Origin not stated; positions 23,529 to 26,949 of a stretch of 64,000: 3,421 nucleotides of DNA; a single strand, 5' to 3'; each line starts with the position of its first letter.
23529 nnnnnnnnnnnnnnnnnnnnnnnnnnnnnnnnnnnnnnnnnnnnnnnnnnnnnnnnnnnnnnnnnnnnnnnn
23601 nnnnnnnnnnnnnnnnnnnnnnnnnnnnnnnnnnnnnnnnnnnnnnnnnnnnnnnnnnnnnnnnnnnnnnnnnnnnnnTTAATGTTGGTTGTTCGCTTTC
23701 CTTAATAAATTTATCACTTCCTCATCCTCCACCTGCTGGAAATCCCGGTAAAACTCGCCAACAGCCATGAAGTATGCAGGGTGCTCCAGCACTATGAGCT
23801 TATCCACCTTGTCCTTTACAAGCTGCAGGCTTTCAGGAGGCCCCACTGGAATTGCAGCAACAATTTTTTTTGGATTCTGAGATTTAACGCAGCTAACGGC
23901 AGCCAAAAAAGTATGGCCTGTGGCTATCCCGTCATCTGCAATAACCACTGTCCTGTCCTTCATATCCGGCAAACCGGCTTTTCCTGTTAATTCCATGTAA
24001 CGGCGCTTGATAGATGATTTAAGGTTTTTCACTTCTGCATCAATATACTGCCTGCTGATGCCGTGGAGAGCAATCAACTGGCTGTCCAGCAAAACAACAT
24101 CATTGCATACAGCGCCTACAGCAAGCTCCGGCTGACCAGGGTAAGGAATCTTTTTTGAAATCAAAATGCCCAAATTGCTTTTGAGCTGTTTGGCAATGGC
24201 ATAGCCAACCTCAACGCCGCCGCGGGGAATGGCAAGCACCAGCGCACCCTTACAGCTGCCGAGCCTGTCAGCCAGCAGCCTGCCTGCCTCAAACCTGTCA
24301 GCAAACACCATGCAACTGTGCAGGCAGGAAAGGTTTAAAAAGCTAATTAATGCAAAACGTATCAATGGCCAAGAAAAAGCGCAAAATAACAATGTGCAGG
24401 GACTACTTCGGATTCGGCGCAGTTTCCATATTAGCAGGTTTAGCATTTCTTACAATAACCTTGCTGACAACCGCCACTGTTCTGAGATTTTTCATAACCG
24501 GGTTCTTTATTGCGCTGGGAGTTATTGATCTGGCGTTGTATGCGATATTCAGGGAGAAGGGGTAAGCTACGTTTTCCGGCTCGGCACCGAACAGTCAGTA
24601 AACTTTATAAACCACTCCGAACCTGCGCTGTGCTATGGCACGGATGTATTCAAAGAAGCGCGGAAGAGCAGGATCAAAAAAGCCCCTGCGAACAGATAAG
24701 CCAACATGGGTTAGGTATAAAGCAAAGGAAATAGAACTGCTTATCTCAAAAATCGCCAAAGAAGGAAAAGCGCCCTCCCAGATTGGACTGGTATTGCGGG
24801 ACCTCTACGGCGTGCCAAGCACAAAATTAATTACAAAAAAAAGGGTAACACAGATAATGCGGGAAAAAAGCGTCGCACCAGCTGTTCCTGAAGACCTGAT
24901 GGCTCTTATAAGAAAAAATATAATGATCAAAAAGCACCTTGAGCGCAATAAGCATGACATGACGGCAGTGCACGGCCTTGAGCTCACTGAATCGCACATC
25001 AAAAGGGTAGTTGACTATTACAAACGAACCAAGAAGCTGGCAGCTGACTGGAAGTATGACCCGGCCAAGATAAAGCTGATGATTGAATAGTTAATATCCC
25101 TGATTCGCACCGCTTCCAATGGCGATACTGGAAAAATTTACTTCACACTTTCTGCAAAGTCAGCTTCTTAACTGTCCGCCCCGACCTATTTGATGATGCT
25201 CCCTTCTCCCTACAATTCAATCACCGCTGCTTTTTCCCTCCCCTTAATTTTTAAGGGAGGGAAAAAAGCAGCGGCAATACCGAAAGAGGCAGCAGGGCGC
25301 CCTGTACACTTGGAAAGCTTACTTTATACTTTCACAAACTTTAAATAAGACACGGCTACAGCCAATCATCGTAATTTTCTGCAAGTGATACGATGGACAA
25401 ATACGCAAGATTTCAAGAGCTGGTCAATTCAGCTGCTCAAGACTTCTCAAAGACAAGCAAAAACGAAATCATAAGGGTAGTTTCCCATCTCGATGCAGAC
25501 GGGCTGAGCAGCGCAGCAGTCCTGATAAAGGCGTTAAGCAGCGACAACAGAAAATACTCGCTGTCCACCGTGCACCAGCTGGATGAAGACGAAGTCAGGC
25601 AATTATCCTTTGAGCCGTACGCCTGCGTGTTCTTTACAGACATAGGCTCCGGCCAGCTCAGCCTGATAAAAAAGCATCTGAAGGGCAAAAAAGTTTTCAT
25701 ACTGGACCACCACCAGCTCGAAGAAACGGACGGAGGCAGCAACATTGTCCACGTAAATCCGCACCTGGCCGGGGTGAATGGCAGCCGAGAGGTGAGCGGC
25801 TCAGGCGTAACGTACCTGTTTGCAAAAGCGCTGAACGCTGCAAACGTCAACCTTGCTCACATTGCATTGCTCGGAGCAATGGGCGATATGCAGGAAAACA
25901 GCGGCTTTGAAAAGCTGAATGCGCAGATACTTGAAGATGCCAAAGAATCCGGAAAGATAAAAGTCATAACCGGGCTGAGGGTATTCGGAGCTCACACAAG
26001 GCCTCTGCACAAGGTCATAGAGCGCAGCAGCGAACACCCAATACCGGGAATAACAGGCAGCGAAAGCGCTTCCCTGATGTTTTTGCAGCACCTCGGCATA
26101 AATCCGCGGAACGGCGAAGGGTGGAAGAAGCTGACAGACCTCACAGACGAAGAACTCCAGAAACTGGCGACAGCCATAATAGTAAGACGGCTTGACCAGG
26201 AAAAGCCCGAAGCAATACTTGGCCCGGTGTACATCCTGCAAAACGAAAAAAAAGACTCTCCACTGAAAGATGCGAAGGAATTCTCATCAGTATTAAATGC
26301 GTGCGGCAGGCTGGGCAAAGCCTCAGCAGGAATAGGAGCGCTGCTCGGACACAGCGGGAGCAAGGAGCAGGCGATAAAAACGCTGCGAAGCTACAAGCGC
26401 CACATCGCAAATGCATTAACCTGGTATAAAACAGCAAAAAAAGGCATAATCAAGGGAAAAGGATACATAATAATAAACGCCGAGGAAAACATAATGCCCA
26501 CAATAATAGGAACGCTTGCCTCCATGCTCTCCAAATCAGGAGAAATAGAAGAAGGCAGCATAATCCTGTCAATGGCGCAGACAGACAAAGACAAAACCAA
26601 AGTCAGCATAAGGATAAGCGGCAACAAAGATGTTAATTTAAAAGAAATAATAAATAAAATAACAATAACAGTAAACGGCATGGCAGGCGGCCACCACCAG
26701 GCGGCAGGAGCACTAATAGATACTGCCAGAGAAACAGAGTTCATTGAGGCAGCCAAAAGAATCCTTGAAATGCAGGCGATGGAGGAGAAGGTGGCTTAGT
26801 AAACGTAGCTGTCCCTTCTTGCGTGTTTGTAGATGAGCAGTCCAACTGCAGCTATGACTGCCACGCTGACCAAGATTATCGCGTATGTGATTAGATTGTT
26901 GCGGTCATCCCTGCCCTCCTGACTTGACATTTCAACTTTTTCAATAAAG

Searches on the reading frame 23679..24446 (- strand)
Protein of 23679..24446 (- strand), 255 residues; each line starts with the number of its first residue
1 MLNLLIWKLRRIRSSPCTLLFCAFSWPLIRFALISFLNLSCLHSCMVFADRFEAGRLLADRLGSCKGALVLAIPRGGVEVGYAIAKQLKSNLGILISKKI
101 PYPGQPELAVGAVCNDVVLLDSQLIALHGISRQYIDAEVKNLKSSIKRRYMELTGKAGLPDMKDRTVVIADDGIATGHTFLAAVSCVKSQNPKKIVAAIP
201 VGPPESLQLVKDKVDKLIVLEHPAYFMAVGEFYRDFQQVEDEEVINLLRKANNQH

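Call 88: search_protein_families(library=pfam, proteins=[window:23679-24446:-], max_evalue=0.0001)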
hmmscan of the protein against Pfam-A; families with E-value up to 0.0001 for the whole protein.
window:23679-24446:- (255 aa): 1 family
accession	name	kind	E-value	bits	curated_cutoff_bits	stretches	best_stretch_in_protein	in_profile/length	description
PF00156.33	Pribosyltran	-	1.1e-13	51.2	26.3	1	57-217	18-140/158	Phosphoribosyl transferase domain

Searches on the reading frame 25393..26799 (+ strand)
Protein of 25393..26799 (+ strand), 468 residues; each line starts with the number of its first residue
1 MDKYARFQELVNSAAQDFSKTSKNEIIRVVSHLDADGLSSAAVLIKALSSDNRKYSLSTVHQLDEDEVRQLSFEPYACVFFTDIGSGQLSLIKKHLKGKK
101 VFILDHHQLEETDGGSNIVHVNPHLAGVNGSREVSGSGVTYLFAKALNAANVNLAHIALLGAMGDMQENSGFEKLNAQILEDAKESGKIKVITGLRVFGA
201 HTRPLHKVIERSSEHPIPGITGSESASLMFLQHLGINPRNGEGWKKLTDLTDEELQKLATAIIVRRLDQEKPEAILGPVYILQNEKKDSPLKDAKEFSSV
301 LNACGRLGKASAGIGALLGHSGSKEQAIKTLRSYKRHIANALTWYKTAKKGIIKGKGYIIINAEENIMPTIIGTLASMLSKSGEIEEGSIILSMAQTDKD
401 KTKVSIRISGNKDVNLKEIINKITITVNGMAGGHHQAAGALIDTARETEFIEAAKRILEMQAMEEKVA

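Call 88: search_protein_families(library=pfam, proteins=[window:25393-26799:+], max_evalue=0.0001)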
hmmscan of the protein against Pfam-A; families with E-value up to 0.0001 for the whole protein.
window:25393-26799:+ (468 aa): 3 families
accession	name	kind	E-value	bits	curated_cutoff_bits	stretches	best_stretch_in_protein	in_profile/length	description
PF21763.2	DHH_CID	-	8.6e-19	68.2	27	1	197-273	1-77/84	DHH-CID domain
PF02272.25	DHHA1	-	3.7e-12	47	25.9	1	359-459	4-101/102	DHHA1 domain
PF01368.27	DHH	-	1.5e-09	38.6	28.1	1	27-160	2-123/125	DHH family, N-terminal domain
